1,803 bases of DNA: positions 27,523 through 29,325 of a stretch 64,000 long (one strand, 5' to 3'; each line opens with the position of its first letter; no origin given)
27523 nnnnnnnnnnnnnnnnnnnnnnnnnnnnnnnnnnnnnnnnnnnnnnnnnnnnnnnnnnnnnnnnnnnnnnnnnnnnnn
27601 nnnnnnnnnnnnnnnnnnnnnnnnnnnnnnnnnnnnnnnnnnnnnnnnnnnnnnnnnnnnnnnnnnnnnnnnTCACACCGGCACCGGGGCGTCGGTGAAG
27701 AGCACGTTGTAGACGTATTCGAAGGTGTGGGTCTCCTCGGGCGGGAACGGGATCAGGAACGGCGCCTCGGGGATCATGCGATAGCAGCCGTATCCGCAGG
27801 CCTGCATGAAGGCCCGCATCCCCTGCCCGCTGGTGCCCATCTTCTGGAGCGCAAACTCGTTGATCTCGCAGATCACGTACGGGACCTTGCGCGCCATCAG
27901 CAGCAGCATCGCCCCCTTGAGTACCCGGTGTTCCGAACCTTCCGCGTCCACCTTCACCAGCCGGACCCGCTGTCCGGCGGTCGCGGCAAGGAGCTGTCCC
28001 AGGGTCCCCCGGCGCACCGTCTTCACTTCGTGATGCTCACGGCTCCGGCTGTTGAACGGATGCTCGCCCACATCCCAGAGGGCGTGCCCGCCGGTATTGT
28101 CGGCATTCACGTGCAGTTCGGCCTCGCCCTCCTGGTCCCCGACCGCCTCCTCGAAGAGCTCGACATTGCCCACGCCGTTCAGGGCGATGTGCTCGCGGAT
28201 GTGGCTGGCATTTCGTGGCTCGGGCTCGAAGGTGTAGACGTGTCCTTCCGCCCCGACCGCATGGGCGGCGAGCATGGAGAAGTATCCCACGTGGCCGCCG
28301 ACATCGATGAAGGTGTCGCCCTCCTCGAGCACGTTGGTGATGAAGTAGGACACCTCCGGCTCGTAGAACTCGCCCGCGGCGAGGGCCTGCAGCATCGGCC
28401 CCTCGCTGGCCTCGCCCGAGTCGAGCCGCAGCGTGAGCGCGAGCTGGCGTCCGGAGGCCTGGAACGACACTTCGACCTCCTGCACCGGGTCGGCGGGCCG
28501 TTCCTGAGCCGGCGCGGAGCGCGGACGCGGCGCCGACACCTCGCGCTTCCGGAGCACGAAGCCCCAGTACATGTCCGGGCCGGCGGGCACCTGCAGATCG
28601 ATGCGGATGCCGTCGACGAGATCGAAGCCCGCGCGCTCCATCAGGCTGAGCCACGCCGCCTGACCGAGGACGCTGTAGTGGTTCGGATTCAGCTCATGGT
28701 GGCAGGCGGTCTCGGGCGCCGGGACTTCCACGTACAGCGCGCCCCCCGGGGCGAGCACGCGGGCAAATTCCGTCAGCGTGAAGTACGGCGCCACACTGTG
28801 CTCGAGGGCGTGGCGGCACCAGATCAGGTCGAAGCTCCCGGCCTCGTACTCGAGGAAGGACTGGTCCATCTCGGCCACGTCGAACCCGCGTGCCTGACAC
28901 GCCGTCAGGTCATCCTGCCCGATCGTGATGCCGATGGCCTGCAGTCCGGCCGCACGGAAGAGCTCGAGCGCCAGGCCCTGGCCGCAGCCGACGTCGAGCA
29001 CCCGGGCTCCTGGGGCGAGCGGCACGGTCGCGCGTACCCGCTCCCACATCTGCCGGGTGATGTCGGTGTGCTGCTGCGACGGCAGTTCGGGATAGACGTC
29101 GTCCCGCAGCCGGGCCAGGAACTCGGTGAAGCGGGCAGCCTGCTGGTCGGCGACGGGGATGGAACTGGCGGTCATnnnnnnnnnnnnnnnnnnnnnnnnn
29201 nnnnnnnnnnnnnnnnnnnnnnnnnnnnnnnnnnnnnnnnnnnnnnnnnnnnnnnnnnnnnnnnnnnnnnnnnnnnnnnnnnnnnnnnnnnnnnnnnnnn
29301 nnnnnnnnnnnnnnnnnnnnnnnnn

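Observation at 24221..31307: Seven-kb flagellin-modification island between fliW and fliC (GT4, two TPR-GT proteins, a dual methyltransferase) with no sugar-biosynthesis genes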

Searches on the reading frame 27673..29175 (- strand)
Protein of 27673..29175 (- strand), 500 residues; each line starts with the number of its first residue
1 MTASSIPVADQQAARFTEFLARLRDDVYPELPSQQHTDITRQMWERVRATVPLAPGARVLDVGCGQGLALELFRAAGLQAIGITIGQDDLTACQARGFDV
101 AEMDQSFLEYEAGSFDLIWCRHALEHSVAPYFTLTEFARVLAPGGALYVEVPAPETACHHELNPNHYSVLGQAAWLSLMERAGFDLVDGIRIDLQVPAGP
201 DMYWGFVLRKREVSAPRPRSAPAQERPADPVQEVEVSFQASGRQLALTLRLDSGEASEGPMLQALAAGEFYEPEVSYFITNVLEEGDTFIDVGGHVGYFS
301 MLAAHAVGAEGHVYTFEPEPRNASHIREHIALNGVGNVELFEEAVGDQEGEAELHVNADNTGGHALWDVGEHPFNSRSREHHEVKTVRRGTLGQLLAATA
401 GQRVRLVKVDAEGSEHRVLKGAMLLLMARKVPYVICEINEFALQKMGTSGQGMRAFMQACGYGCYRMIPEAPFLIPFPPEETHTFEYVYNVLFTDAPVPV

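Call 4: search_protein_families(library=pfam, proteins=[window:27673-29175:-], max_evalue=0.01)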
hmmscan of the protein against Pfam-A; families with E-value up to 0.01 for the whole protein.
window:27673-29175:- (500 aa): 15 families
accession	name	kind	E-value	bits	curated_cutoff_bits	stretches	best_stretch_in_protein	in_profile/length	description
PF05050.19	Methyltransf_21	-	4.3e-21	76.2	22.7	1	291-462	1-171/173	Methyltransferase FkbM domain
PF13489.12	Methyltransf_23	-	6.1e-21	75.3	27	1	48-187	14-162/164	Methyltransferase domain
PF08241.18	Methyltransf_11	-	9e-17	61.9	21.2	1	60-149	1-95/95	Methyltransferase domain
PF13649.12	Methyltransf_25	-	1.8e-15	57.8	27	1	59-145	1-97/97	Methyltransferase domain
PF13847.12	Methyltransf_31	-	1.1e-14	54.8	27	1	55-183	3-145/145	Methyltransferase domain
PF07021.18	MetW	-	3.7e-11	43.5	21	1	54-140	12-101/193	Methionine biosynthesis protein MetW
PF08242.18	Methyltransf_12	-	8.2e-11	42.9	30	1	60-147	1-98/98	Methyltransferase domain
PF05575.17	V_cholerae_RfbT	-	7.3e-06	25.9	27.9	1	275-447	69-234/286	Vibrio cholerae RfbT protein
PF02353.26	CMAS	-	7.9e-05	22.5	27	1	50-96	57-104/273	Mycolic acid cyclopropane synthetase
PF01135.25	PCMT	-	0.00012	22.3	20.3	0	40-69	58-87/210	Protein-L-isoaspartate(D-aspartate) O-methyltransferase (PCMT)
PF01209.24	Ubie_methyltran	-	0.0011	18.7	20.1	0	47-149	39-151/233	ubiE/COQ5 methyltransferase family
PF02475.24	TRM5-TYW2_MTfase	-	0.0012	19.3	28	1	279-338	30-88/164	TRM5/TYW2 methyltransferase domain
PF01728.25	FtsJ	-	0.002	18.5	24.1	0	281-321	17-56/181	FtsJ-like methyltransferase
PF08003.17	Methyltransf_9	-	0.0044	16.5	23.8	0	43-155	103-223/315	Protein of unknown function (DUF1698)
PF13578.12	Methyltransf_24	-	0.0048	18.2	26.3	0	292-419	3-84/105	Methyltransferase domain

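Call 5: search_protein_families(library=ncbifam, proteins=[window:27673-29175:-], max_evalue=0.01)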
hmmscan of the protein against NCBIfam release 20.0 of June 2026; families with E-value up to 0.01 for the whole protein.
window:27673-29175:- (500 aa): 31 families (the best 25 are shown)
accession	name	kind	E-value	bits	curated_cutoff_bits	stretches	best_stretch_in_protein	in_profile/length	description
TIGR01444.1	fkbM_fam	subfamily_domain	5.1e-28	98.3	37.7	1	288-438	1-142/143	FkbM family methyltransferase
NF045667.1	MTase_DVU1556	equivalog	7.3e-19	68.1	155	1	45-186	12-162/213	DVU_1556 family methyltransferase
TIGR02081.1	metW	equivalog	9.3e-11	41.6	189.5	1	54-140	12-101/194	methionine biosynthesis protein MetW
NF047649.1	MTase_UXPK_star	exception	7.4e-10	38.3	460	2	282-340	74-132/283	methyltransferase/UXPK-star double selenoprotein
NF041536.1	ArsM_DUF2284_UU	exception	3.7e-08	32.1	575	1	54-149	75-180/459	arsenite methyltransferase/DUF2284 domain selenoprotein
NF001241.0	PRK00216.1-2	equivalog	7.4e-08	32.3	327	1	42-149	37-147/231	demethylmenaquinone methyltransferase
NF007610.0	PRK10258.1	equivalog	8.5e-08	31.8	342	1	34-147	21-136/251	malonyl-ACP O-methyltransferase BioC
TIGR02469.1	CbiT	equivalog_domain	8.9e-08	32.4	78.3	1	283-347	17-80/124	precorrin-6Y C5,15-methyltransferase (decarboxylating) subunit CbiT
NF041537.1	ArsM_AhpD_UU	exception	9.4e-08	31.2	510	0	279-342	70-133/345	arsenite methyltransferase/AhpD domain selenoprotein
NF008823.0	PRK11873.1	subfamily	2.6e-07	30.4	263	1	283-341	75-133/272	arsenite methyltransferase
NF043040.1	corrin_prot_MT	hypoth_equivalog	4.9e-07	29.4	180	1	41-149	28-147/216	corrinoid protein-associated methyltransferase CpaM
TIGR02072.1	BioC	equivalog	5.8e-07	29.6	184.95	1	41-156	21-139/244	malonyl-ACP O-methyltransferase BioC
TIGR01983.1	UbiG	equivalog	2.3e-06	27.1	102.95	1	54-149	48-151/228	bifunctional 2-polyprenyl-6-hydroxyphenol methylase/3-demethylubiquinol 3-O-methyltransferase UbiG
NF041675.1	sarc_dimgly_tmase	equivalog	7.7e-06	26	550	1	37-158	47-178/278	sarcosine/dimethylglycine N-methyltransferase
TIGR01934.1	MenG_MenH_UbiE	subfamily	1.8e-05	24.1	158.35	1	46-157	30-150/223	ubiquinone/menaquinone biosynthesis methyltransferase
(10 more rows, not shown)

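Call 7: find_encoding_contigs(protein=window:27673-29175:-, flank=10000, max_places=6)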
Protein window:27673-29175:- (500 aa): no gene with exactly this product is on record in the collection.

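Call 34: find_homologous_proteins(query=window:27673-29175:-, max_evalue=0.00001)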
Query window:27673-29175:- (500 aa): 179 proteins with E <= 0.00001 among 8000 candidates; the best 120 are listed.
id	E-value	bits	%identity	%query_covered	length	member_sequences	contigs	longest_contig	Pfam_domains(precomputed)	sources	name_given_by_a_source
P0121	0.0e+0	1114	97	100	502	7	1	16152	PF07021.19,PF13847.13,PF13489.13,PF13649.13,PF05050.20,PF08241.19,PF05575.17,PF08242.19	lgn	-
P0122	3.1e-295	998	86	100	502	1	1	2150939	PF07021.19,PF13847.13,PF13489.13,PF13649.13,PF05050.20,PF08241.19,PF05575.17,PF08242.19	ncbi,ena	-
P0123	2.7e-288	975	84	100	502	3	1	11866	PF07021.19,PF13847.13,PF13489.13,PF02353.27,PF13649.13,PF05050.20,PF08241.19,PF05575.17,PF08242.19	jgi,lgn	-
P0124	5.8e-264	894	77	100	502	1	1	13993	PF07021.19,PF13847.13,PF13489.13,PF13649.13,PF05050.20,PF08241.19,PF05575.17,PF08242.19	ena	-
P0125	1.1e-261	887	79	100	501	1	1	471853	PF07021.19,PF13847.13,PF13489.13,PF13649.13,PF05050.20,PF08241.19,PF08242.19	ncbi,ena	-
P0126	3.2e-259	879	76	100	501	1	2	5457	PF07021.19,PF13847.13,PF13489.13,PF13649.13,PF05050.20,PF08241.19,PF05575.17,PF08242.19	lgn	-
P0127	1.1e-252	857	76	100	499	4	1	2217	PF07021.19,PF13847.13,PF13489.13,PF02353.27,PF13649.13,PF05050.20,PF08241.19,PF05575.17,PF08242.19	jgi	jgi:FkbM family methyltransferase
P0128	1.8e-235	801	70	100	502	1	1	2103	PF07021.19,PF13847.13,PF13489.13,PF13649.13,PF05050.20,PF01135.26,PF08241.19,PF05575.17,PF08242.19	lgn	-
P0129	2.0e-222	757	67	100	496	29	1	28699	PF07021.19,PF13847.13,PF13489.13,PF13649.13,PF05050.20,PF01135.26,PF08241.19,PF08242.19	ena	-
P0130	1.1e-221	755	67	99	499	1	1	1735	PF07021.19,PF13847.13,PF13489.13,PF13649.13,PF05050.20,PF08241.19,PF08242.19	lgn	-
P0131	7.2e-221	752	66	100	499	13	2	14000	PF07021.19,PF13847.13,PF13489.13,PF13649.13,PF05050.20,PF01135.26,PF08241.19,PF05575.17,PF08242.19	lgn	-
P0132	5.9e-214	730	64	100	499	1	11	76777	PF07021.19,PF13847.13,PF13489.13,PF13649.13,PF05050.20,PF08241.19,PF08242.19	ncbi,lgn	-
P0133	1.4e-177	610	58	97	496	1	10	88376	PF07021.19,PF13847.13,PF13489.13,PF13649.13,PF05050.20,PF01135.26,PF01728.26,PF08241.19,PF08242.19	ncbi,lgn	ncbi:MAG: FkbM family methyltransferase [Gemmatimonadota bacterium]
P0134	3.1e-174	599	81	64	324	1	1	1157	PF05050.20,PF05575.17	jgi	jgi:FkbM family methyltransferase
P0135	4.6e-130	453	41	96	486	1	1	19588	PF07021.19,PF13847.13,PF13489.13,PF02353.27,PF13649.13,PF05050.20,PF01135.26,PF08241.19,PF05575.17,PF08242.19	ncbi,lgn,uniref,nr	ncbi:FkbM family methyltransferase [Okeania sp.]|uniref:FkbM family methyltransferase n=1 Tax=Okeani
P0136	1.2e-127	445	45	96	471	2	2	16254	PF13847.13,PF13489.13,PF13649.13,PF05050.20,PF01135.26,PF08241.19,PF08242.19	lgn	-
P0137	2.1e-126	441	46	97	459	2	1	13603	PF07021.19,PF13847.13,PF13489.13,PF02353.27,PF13649.13,PF05050.20,PF01135.26,PF08241.19,PF08242.19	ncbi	-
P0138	9.6e-126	439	45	99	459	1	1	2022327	PF07021.19,PF13847.13,PF13489.13,PF13649.13,PF05050.20,PF01135.26,PF08241.19,PF08242.19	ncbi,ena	-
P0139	1.5e-123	431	46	96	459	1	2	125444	PF07021.19,PF13847.13,PF13489.13,PF13649.13,PF05050.20,PF08241.19,PF08242.19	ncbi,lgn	-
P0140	1.5e-121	425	46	96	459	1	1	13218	PF07021.19,PF13847.13,PF13489.13,PF13649.13,PF05050.20,PF01135.26,PF08241.19,PF08242.19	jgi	jgi:SAM-dependent methyltransferase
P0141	5.8e-120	420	46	96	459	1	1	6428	PF07021.19,PF13847.13,PF13489.13,PF02353.27,PF13649.13,PF05050.20,PF01135.26,PF08241.19,PF08242.19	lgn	-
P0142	1.8e-112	395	62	57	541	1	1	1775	PF05050.20,PF05575.17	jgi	jgi:FkbM family methyltransferase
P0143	1.2e-88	316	56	56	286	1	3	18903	PF05050.20,PF05575.17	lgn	-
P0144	7.8e-88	314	55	57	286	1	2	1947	PF05050.20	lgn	-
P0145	1.1e-74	270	56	40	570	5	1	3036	PF07021.19,PF13847.13,PF13489.13,PF02353.27,PF13649.13,PF05219.18,PF08241.19,PF08242.19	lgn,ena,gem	-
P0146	1.2e-74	270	52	42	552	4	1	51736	PF07021.19,PF13847.13,PF13489.13,PF13649.13,PF08241.19,PF08242.19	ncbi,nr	ncbi:MAG: methyltransferase domain-containing protein [Desulfobacteraceae bacterium]|nr:MAG: methylt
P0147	7.6e-73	264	58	39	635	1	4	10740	PF07021.19,PF13847.13,PF13489.13,PF00534.27,PF13649.13,PF08241.19,PF08242.19,PF20706.4,PF13692.13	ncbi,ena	-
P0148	6.8e-72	261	44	53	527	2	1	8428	PF05050.20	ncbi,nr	ncbi:MAG TPA: FkbM family methyltransferase [Gemmatimonadales bacterium]|nr:FkbM family methyltransf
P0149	4.6e-71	258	58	42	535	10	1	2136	PF07021.19,PF13847.13,PF13489.13,PF13649.13,PF08241.19,PF08242.19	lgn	-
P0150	1.9e-70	256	47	53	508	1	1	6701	PF05050.20,PF13578.13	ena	-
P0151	1.1e-69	254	55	40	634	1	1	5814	PF07021.19,PF13847.13,PF13489.13,PF00534.27,PF13649.13,PF08241.19,PF08242.19,PF20706.4,PF13692.13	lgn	-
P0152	1.4e-69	253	45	57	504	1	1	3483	PF05050.20,PF13578.13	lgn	-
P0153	1.5e-69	253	48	53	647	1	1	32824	PF07021.19,PF13847.13,PF14559.13,PF13489.13,PF13649.13,PF05050.20,PF08241.19,PF08242.19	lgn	-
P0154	2.2e-69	253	53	41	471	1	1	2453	PF07021.19,PF13847.13,PF13489.13,PF13649.13,PF05219.18,PF08241.19,PF08242.19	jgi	jgi:2-polyprenyl-3-methyl-5-hydroxy-6-metoxy-1,4-benzoquinol methylase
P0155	3.8e-69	252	48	54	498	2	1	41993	PF05050.20,PF13578.13,PF05575.17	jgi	jgi:FkbM family methyltransferase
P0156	4.3e-69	252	44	55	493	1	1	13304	PF05050.20,PF13578.13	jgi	jgi:FkbM family methyltransferase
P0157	3.7e-68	249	55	42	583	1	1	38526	PF07021.19,PF13847.13,PF13489.13,PF02353.27,PF00534.27,PF13649.13,PF08241.19,PF08242.19,PF13692.13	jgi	jgi:glycosyltransferase involved in cell wall biosynthesis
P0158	7.3e-68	248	54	42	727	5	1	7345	PF13489.13,PF13414.13,PF08241.19,PF13374.13,PF07021.19,PF13847.13,PF24575.2,PF00515.35,PF13424.13,PF01075.24,PF07719.24,PF13174.13,PF13431.13,PF23914.2,PF13176.13,PF13428.13,PF14559.13,PF13371.13,PF13649.13,PF12895.14,PF21033.5,PF13432.13,PF13181.13,PF08242.19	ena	-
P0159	1.2e-67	247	50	42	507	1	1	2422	PF07021.19,PF13847.13,PF13489.13,PF02353.27,PF13649.13,PF08241.19,PF08242.19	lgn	-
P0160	1.2e-67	247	53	40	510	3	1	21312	PF07021.19,PF13847.13,PF13489.13,PF13649.13,PF08241.19,PF08242.19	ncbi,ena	-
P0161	7.3e-67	244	46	54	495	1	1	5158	PF05050.20,PF13578.13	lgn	-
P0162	9.5e-67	244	36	80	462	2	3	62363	PF13489.13,PF13649.13,PF05050.20,PF08241.19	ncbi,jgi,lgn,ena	jgi:FkbM family methyltransferase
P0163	1.7e-66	243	50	44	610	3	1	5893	PF07021.19,PF13847.13,PF13489.13,PF00534.27,PF13649.13,PF08241.19,PF08242.19,PF13692.13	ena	-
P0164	2.5e-66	243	47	54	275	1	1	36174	PF05050.20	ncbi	-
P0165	3.3e-66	242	51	42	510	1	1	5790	PF07021.19,PF13847.13,PF13489.13,PF02353.27,PF13649.13,PF08241.19,PF08242.19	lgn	-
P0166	8.3e-66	241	35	79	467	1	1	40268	PF13489.13,PF13649.13,PF05050.20,PF08241.19,PF05575.17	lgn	-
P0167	9.7e-66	241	46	54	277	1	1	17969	PF05050.20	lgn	-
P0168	1.3e-65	240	53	41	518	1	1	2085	PF07021.19,PF13847.13,PF13489.13,PF13649.13,PF08241.19,PF08242.19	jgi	-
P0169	3.5e-65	239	50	42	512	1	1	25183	PF07021.19,PF13847.13,PF13489.13,PF02353.27,PF13649.13,PF08241.19,PF08242.19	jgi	jgi:SAM-dependent methyltransferase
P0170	4.7e-65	238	53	39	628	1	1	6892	PF07021.19,PF13847.13,PF13489.13,PF02353.27,PF00534.27,PF13649.13,PF13524.13,PF13439.13,PF08241.19,PF08242.19,PF13692.13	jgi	jgi:glycosyltransferase involved in cell wall biosynthesis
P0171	5.5e-65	238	45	53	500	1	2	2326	PF05050.20,PF13578.13,PF05575.17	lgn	-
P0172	6.0e-65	238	45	54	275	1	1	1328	PF05050.20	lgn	-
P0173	7.2e-65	238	53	40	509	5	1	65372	PF07021.19,PF13847.13,PF13489.13,PF02353.27,PF13649.13,PF08241.19,PF08242.19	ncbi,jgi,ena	ncbi:MAG: class I SAM-dependent methyltransferase [Desulfuromonadales bacterium]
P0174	1.1e-64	237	48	51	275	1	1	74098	PF05050.20,PF05575.17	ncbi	ncbi:MAG: FkbM family methyltransferase [Gemmatimonadota bacterium]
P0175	1.2e-64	237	53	41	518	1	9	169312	PF07021.19,PF13847.13,PF13489.13,PF02353.27,PF13649.13,PF08241.19,PF08242.19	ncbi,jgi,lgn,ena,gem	-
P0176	3.0e-64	236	54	41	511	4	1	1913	PF07021.19,PF13847.13,PF13489.13,PF02353.27,PF13649.13,PF08241.19,PF08242.19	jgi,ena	-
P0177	5.8e-64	235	55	39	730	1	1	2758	PF13489.13,PF13414.13,PF08241.19,PF13374.13,PF07021.19,PF13847.13,PF07721.21,PF24575.2,PF00515.35,PF13424.13,PF14561.13,PF07719.24,PF13174.13,PF13431.13,PF23914.2,PF07720.19,PF13176.13,PF13428.13,PF14559.13,PF13371.13,PF13649.13,PF12895.14,PF21033.5,PF13432.13,PF13181.13,PF08242.19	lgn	-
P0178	1.1e-63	234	55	39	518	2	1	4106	PF07021.19,PF13847.13,PF13489.13,PF02353.27,PF13649.13,PF08241.19,PF08242.19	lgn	-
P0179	1.8e-63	233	47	50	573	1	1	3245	PF05050.20,PF13578.13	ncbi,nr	ncbi:MAG TPA: FkbM family methyltransferase [Longimicrobiaceae bacterium]|nr:FkbM family methyltrans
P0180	2.0e-63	233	46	53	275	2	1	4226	PF05050.20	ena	-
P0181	5.1e-63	232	48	49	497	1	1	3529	PF05050.20,PF13578.13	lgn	-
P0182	1.2e-62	231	46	51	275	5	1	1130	PF05050.20,PF02475.24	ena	-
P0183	1.4e-62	230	50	41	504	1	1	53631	PF07021.19,PF13847.13,PF13489.13,PF02353.27,PF13649.13,PF08241.19,PF08242.19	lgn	-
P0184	2.6e-62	229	44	53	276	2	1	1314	PF05050.20,PF02475.24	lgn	-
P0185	2.6e-62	229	55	39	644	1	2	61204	PF07021.19,PF13847.13,PF13489.13,PF00534.27,PF13649.13,PF08241.19,PF08242.19,PF13692.13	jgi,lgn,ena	-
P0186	4.1e-62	229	43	53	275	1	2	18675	PF05050.20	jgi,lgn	jgi:FkbM family methyltransferase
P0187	4.4e-62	229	44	53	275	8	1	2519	PF05050.20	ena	-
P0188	7.3e-62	228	42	57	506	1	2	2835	PF05050.20,PF13578.13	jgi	jgi:FkbM family methyltransferase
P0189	2.1e-61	226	44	54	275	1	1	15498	PF05050.20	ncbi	-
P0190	2.6e-61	226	45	50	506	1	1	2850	PF05050.20,PF13578.13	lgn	-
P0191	2.7e-61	226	44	53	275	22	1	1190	PF05050.20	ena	-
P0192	3.0e-61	226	50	41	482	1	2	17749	PF07021.19,PF13847.13,PF13489.13,PF13649.13,PF00535.33,PF08241.19,PF08242.19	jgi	jgi:SAM-dependent methyltransferase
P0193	4.1e-61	225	41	55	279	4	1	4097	PF05050.20,PF02475.24,PF05575.17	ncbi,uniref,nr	ncbi:FkbM family methyltransferase [Phormidium sp. CCY1219]|uniref:FkbM family methyltransferase n=1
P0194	5.3e-61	225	52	40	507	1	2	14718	PF07021.19,PF13847.13,PF13489.13,PF02353.27,PF13649.13,PF08241.19,PF08242.19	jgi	jgi:SAM-dependent methyltransferase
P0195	6.1e-61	225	53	40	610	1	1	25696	PF07021.19,PF13847.13,PF13489.13,PF00534.27,PF13649.13,PF08241.19,PF08242.19,PF13692.13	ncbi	-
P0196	1.3e-60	224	52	40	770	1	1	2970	PF13489.13,PF02353.27,PF13414.13,PF08241.19,PF13374.13,PF07021.19,PF13847.13,PF07721.21,PF24575.2,PF00515.35,PF13424.13,PF14561.13,PF07719.24,PF13174.13,PF13431.13,PF23914.2,PF13176.13,PF13428.13,PF14559.13,PF13371.13,PF13649.13,PF12895.14,PF13432.13,PF13181.13,PF08242.19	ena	-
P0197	1.7e-60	223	46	53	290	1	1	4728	PF05050.20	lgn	-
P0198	2.2e-60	223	43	53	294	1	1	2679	PF05050.20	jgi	jgi:FkbM family methyltransferase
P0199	2.4e-60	223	49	39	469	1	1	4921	PF07021.19,PF13847.13,PF13489.13,PF13649.13,PF00535.33,PF08241.19,PF08242.19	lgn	-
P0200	2.7e-60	223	47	49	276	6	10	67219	PF05050.20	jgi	jgi:FkbM family methyltransferase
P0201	3.0e-60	223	44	54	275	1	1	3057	PF05050.20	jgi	jgi:FkbM family methyltransferase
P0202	1.4e-59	220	42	57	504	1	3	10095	PF05050.20,PF13578.13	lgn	-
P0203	1.5e-59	220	44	54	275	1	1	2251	PF05050.20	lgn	-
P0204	2.0e-58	217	44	50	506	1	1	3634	PF05050.20,PF13578.13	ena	-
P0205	3.0e-58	216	39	56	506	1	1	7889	PF05050.20,PF13578.13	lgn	-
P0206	3.4e-58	216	43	51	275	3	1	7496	PF05050.20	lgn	-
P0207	7.9e-58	215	41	53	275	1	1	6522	PF05050.20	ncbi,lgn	ncbi:MAG: FkbM family methyltransferase [Gemmatimonadaceae bacterium]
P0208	1.3e-57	214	43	49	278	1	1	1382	PF05050.20,PF02475.24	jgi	jgi:FkbM family methyltransferase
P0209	1.8e-57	213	53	40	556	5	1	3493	PF07021.19,PF13847.13,PF13489.13,PF13649.13,PF03141.23,PF08241.19,PF08242.19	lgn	-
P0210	5.7e-57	212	48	45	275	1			PF05050.20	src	-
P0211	1.3e-56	211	46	49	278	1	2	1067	PF05050.20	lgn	-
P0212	5.2e-56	209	48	46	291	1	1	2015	PF05050.20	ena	-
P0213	2.6e-55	206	41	56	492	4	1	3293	PF05050.20,PF13578.13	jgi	jgi:FkbM family methyltransferase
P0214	5.3e-55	205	46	43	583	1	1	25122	PF07021.19,PF13847.13,PF13489.13,PF02353.27,PF00534.27,PF13649.13,PF13524.13,PF08241.19,PF08242.19,PF13692.13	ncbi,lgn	-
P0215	1.5e-54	204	30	84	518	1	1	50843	PF13489.13,PF13649.13,PF05050.20,PF08241.19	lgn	-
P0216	1.9e-53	200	41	53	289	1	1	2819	PF05050.20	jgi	jgi:FkbM family methyltransferase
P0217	3.3e-50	189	52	32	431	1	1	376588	PF07021.19,PF13847.13,PF13489.13,PF13649.13,PF08241.19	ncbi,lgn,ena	-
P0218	4.4e-49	186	45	39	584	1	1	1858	PF07021.19,PF13847.13,PF13489.13,PF00534.27,PF13649.13,PF13524.13,PF08241.19,PF08242.19,PF13692.13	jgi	jgi:glycosyltransferase involved in cell wall biosynthesis/SAM-dependent methyltransferase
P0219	2.8e-48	183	42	46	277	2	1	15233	PF05050.20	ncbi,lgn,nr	ncbi:MAG: FkbM family methyltransferase [Gemmatimonadota bacterium]|nr:FkbM family methyltransferase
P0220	1.9e-44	170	59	25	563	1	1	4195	PF13489.13,PF13641.13,PF00535.33,PF08241.19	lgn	-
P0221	2.3e-25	108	33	42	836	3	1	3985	PF13847.13,PF13489.13,PF08003.18,PF13649.13,PF05050.20,PF01728.26,PF08241.19,PF08242.19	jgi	jgi:FkbM family methyltransferase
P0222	1.0e-19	89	36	40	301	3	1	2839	PF05050.20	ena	-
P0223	1.8e-19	88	41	26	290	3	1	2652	PF13489.13,PF13649.13,PF08241.19,PF08242.19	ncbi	-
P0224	6.3e-18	83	34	40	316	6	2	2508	PF05050.20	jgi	jgi:FkbM family methyltransferase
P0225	3.5e-16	77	30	43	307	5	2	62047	PF05050.20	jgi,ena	jgi:FkbM family methyltransferase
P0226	4.4e-15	74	35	30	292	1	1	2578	PF07021.19,PF13847.13,PF13489.13,PF08003.18,PF13649.13,PF03141.23,PF01209.25,PF08241.19,PF08242.19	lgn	-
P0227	3.0e-14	71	32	45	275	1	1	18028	PF05050.20,PF02475.24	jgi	jgi:FkbM family methyltransferase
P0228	4.9e-14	70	32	46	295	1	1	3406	PF05050.20,PF02475.24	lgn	-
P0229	1.1e-13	69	37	25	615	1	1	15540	PF07021.19,PF13847.13,PF13489.13,PF02353.27,PF05175.21,PF13649.13,PF20922.4,PF01209.25,PF08241.19,PF08242.19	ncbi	-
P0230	1.3e-13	69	35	35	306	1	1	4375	PF05050.20,PF02475.24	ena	-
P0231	1.5e-12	65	34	40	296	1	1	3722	PF05050.20,PF02475.24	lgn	-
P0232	2.3e-12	65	43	19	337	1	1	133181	PF07021.19,PF13847.13,PF13489.13,PF13649.13,PF08241.19,PF08242.19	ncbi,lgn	-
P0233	4.2e-12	64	36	26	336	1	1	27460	PF07021.19,PF13847.13,PF13489.13,PF13649.13,PF01209.25,PF08241.19,PF08242.19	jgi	jgi:2-polyprenyl-3-methyl-5-hydroxy-6-metoxy-1,4-benzoquinol methylase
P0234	2.0e-11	62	36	30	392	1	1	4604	PF07021.19,PF13489.13,PF13649.13,PF08241.19,PF08242.19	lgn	-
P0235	2.0e-11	62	32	33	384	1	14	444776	PF07021.19,PF13847.13,PF13489.13,PF13649.13,PF08241.19,PF08242.19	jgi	jgi:2-polyprenyl-3-methyl-5-hydroxy-6-metoxy-1,4-benzoquinol methylase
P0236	2.7e-11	61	31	38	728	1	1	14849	PF13847.13,PF13489.13,PF13649.13,PF05050.20,PF02475.24,PF08241.19,PF08242.19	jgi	jgi:FkbM family methyltransferase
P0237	4.1e-11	60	38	27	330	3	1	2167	PF07021.19,PF13847.13,PF13489.13,PF13649.13,PF08241.19,PF08242.19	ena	-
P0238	5.6e-11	60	35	29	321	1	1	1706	PF07021.19,PF13847.13,PF13489.13,PF02353.27,PF13649.13,PF08241.19,PF08242.19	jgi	jgi:SAM-dependent methyltransferase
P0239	6.0e-11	60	34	26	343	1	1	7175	PF07021.19,PF13847.13,PF13489.13,PF13649.13,PF01209.25,PF08241.19,PF08242.19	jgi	jgi:SAM-dependent methyltransferase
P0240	1.1e-10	59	35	27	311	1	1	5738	PF07021.19,PF13847.13,PF13489.13,PF02353.27,PF13649.13,PF08241.19,PF08242.19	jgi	jgi:SAM-dependent methyltransferase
